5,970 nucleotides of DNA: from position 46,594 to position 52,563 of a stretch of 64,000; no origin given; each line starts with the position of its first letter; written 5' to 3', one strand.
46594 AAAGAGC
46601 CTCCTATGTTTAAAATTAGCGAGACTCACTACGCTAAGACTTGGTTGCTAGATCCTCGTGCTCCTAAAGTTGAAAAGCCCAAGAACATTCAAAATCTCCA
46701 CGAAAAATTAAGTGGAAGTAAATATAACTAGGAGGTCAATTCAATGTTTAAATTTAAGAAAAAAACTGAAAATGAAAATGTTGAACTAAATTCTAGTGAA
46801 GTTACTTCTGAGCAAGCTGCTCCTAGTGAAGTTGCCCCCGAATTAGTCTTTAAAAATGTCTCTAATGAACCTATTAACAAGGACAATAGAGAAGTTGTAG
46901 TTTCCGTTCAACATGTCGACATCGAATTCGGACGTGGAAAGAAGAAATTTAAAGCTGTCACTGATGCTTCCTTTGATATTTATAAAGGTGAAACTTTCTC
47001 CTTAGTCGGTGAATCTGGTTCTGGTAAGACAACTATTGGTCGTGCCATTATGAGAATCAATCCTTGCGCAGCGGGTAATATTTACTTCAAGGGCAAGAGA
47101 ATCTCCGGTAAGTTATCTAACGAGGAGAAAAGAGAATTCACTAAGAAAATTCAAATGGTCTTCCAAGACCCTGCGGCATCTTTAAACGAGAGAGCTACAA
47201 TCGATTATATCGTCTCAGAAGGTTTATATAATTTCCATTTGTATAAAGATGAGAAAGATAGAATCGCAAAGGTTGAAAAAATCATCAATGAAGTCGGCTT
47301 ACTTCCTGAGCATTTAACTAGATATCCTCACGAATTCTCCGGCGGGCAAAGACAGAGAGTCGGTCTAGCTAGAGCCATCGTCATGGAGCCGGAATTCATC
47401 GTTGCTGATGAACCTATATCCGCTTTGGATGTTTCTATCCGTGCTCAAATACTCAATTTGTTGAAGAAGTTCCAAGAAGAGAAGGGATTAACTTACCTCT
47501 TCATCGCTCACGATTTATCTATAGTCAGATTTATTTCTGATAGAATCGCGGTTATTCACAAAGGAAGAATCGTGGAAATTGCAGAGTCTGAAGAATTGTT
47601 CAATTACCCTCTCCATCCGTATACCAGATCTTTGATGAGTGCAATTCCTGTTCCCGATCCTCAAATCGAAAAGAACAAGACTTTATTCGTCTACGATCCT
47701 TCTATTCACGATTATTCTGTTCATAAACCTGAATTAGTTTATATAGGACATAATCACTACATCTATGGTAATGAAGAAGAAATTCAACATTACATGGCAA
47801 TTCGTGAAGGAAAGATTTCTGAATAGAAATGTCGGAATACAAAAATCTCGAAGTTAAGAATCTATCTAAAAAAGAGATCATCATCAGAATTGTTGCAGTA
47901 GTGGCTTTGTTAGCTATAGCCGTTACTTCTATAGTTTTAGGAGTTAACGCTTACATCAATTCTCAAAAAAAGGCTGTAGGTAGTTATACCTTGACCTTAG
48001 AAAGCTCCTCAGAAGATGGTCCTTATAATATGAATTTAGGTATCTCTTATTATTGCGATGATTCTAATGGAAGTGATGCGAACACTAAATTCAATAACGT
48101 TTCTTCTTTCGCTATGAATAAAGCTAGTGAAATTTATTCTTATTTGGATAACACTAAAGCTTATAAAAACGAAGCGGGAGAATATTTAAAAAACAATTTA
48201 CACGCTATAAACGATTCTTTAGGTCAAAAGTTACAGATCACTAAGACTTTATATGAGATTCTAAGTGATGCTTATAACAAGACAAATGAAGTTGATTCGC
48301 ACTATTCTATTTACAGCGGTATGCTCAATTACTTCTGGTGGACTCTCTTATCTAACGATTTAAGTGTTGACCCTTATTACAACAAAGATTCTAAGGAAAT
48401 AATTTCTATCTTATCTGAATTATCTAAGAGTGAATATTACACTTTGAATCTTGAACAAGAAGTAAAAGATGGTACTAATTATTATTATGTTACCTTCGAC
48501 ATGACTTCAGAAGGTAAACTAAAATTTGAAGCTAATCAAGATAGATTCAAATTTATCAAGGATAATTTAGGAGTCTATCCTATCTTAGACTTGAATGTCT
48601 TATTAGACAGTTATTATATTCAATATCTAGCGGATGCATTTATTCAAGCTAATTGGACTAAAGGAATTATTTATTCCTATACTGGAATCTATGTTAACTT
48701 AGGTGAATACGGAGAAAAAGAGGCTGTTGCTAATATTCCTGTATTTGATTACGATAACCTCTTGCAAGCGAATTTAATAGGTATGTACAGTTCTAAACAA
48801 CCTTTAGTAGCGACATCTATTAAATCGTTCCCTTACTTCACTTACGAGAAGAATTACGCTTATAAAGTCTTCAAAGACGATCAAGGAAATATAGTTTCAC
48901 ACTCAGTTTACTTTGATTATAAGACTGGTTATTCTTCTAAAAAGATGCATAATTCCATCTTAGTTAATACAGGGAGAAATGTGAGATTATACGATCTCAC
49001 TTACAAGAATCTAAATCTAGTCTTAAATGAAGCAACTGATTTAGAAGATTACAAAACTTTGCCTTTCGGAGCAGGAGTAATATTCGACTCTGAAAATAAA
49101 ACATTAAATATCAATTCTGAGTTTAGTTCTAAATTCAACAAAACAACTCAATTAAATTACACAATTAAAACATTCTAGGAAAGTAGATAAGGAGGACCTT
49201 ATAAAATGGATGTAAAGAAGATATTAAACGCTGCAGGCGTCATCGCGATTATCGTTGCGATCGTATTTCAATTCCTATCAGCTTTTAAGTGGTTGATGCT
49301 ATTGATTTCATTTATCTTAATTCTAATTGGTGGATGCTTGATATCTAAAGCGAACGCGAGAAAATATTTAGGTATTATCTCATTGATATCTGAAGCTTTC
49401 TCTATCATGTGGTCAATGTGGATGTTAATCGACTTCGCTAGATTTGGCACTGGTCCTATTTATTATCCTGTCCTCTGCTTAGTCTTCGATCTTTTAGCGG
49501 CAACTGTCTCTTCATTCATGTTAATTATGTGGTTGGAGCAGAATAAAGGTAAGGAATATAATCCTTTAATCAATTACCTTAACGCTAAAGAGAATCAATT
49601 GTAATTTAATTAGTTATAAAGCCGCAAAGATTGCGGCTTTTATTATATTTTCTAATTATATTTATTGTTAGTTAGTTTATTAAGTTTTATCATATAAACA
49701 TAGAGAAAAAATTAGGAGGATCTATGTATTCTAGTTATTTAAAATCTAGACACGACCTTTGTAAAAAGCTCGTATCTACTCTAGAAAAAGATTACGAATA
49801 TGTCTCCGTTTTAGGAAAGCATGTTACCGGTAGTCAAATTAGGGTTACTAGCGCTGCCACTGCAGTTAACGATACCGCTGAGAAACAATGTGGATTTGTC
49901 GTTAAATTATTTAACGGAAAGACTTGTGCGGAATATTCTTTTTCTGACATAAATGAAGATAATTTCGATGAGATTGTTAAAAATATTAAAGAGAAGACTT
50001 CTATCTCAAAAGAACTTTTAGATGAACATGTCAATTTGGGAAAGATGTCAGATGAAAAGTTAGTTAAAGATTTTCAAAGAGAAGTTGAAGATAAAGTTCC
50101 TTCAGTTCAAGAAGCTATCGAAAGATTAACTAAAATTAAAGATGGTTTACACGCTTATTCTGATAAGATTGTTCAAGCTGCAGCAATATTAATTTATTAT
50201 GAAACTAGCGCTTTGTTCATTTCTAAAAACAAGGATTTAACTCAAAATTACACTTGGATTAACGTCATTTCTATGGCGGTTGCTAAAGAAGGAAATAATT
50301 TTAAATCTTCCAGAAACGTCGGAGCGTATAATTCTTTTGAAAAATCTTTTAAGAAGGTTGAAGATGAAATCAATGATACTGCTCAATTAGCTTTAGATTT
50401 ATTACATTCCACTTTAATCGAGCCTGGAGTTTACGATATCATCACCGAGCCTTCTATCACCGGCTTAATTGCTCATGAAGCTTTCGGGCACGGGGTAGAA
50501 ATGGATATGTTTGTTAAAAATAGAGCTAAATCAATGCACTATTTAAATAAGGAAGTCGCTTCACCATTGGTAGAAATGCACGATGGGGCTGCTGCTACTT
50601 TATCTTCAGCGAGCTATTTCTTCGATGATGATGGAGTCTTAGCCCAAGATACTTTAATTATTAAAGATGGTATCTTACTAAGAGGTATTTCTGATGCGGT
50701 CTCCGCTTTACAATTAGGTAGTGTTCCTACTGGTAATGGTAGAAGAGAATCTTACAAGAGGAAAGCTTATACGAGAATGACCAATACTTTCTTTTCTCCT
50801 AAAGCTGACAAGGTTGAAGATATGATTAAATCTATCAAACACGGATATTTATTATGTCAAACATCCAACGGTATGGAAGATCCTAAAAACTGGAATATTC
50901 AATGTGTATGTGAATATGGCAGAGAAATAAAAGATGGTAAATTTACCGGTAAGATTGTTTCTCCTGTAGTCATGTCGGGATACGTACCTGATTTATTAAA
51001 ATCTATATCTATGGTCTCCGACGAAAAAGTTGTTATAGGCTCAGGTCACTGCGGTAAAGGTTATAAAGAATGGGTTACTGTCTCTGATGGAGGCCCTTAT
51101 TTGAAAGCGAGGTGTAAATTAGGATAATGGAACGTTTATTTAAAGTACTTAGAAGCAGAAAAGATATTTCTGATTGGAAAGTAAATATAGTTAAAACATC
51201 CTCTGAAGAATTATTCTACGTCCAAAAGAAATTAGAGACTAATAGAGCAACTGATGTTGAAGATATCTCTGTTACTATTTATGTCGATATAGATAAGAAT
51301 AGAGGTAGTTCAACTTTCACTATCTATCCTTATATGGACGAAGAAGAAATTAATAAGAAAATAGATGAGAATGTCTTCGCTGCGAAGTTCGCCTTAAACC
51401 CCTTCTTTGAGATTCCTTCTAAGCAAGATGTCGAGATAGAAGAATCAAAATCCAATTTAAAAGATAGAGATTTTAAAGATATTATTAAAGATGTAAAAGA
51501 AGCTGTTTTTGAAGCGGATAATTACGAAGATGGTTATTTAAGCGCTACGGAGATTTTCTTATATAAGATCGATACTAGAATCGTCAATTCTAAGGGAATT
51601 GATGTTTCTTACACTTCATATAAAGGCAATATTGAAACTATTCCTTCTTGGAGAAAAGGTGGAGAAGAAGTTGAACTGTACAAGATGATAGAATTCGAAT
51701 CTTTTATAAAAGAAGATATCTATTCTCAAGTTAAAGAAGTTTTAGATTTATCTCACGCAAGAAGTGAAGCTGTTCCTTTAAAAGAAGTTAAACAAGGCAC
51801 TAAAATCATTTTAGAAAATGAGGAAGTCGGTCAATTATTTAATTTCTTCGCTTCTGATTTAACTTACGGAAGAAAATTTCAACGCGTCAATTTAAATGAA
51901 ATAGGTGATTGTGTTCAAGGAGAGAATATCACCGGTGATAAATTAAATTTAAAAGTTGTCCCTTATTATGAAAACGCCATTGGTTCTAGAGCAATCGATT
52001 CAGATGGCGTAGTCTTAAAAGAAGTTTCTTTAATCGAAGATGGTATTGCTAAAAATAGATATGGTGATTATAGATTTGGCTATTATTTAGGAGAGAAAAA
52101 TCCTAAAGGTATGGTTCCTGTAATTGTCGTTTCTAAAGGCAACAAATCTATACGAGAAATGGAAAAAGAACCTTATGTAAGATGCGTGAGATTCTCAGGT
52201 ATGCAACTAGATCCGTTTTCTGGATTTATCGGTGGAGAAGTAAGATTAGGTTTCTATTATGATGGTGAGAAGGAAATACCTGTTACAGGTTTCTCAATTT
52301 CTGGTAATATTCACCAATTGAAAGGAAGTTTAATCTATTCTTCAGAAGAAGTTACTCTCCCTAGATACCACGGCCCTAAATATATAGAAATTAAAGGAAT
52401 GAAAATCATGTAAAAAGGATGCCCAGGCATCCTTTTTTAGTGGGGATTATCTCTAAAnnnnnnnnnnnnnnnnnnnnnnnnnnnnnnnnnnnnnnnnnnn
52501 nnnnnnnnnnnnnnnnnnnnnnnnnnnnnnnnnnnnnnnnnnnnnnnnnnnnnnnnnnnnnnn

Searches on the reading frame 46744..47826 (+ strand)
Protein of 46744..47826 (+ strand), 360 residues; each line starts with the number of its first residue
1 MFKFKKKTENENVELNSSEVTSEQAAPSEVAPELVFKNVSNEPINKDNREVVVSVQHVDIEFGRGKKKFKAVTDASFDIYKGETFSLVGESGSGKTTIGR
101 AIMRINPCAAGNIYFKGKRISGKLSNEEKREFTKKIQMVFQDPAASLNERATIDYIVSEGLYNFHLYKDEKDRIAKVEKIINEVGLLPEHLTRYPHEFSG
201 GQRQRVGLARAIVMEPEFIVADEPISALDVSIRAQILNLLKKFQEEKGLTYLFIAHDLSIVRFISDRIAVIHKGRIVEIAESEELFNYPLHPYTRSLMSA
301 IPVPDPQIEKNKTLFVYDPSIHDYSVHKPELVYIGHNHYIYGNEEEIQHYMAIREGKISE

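Call 19: search_protein_families(library=pfam, proteins=[window:46744-47826:+], max_evalue=0.001)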
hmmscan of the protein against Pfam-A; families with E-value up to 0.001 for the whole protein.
window:46744-47826:+ (360 aa): 3 families
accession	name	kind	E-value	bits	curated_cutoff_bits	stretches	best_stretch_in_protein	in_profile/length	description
PF00005.33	ABC_tran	-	1.5e-29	103.8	25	1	73-225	2-136/137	ABC transporter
PF08352.17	oligo_HPY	-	1.5e-08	35.3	27.1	1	277-313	1-37/65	Oligopeptide/dipeptide transporter, C-terminal region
PF02463.25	SMC_N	-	8.1e-07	29.1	40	1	68-266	9-207/220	RecF/RecN/SMC N terminal domain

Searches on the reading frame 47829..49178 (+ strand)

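Call 19: search_protein_families(library=pfam, proteins=[window:47829-49178:+], max_evalue=0.001)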
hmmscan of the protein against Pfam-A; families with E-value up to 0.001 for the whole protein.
window:47829-49178:+ (449 aa): 1 family
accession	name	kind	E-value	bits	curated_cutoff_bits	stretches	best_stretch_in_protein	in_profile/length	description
PF18870.6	HEPN_RES_NTD1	-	0.00085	20.1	27.4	0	74-153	9-88/131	HEPN/RES N-terminal domain 1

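Call 77: search_protein_families(library=pfam, proteins=[window:47829-49178:+], max_evalue=0.01)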
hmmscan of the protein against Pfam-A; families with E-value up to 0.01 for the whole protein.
window:47829-49178:+ (449 aa): 1 family
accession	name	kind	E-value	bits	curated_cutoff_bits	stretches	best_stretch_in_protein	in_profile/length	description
PF18870.6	HEPN_RES_NTD1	-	0.00085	20.1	27.4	1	74-153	9-88/131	HEPN/RES N-terminal domain 1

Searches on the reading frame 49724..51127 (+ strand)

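Call 19: search_protein_families(library=pfam, proteins=[window:49724-51127:+], max_evalue=0.001)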
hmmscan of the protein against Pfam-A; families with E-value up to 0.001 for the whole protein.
window:49724-51127:+ (467 aa): 1 family
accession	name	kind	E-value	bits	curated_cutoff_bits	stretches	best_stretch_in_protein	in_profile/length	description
PF19289.4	PmbA_TldD_3rd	-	3.6e-41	141.2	22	1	234-458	1-209/220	PmbA/TldA metallopeptidase C-terminal domain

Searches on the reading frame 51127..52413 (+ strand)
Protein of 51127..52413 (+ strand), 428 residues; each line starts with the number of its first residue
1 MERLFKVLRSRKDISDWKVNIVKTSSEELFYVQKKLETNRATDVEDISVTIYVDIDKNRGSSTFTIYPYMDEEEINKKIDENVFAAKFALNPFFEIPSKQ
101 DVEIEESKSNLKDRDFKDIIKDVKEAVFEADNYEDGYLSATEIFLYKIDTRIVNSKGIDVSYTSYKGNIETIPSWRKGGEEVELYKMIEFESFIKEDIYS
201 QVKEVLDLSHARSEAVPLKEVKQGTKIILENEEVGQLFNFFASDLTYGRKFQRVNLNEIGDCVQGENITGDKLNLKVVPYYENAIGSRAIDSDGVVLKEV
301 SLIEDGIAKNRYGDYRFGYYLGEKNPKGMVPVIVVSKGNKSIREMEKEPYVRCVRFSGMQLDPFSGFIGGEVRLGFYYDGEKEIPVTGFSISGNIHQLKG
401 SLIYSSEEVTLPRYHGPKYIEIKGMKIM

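Call 19: search_protein_families(library=pfam, proteins=[window:51127-52413:+], max_evalue=0.001)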
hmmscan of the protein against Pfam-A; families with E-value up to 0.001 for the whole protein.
window:51127-52413:+ (428 aa): 2 families
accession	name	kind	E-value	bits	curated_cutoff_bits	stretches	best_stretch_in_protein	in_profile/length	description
PF19289.4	PmbA_TldD_3rd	-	2.2e-16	60.2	22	1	225-427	4-218/220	PmbA/TldA metallopeptidase C-terminal domain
PF16400.11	DUF5008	-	5.2e-05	23.6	25.4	0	257-327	7-75/109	Domain of unknown function (DUF5008)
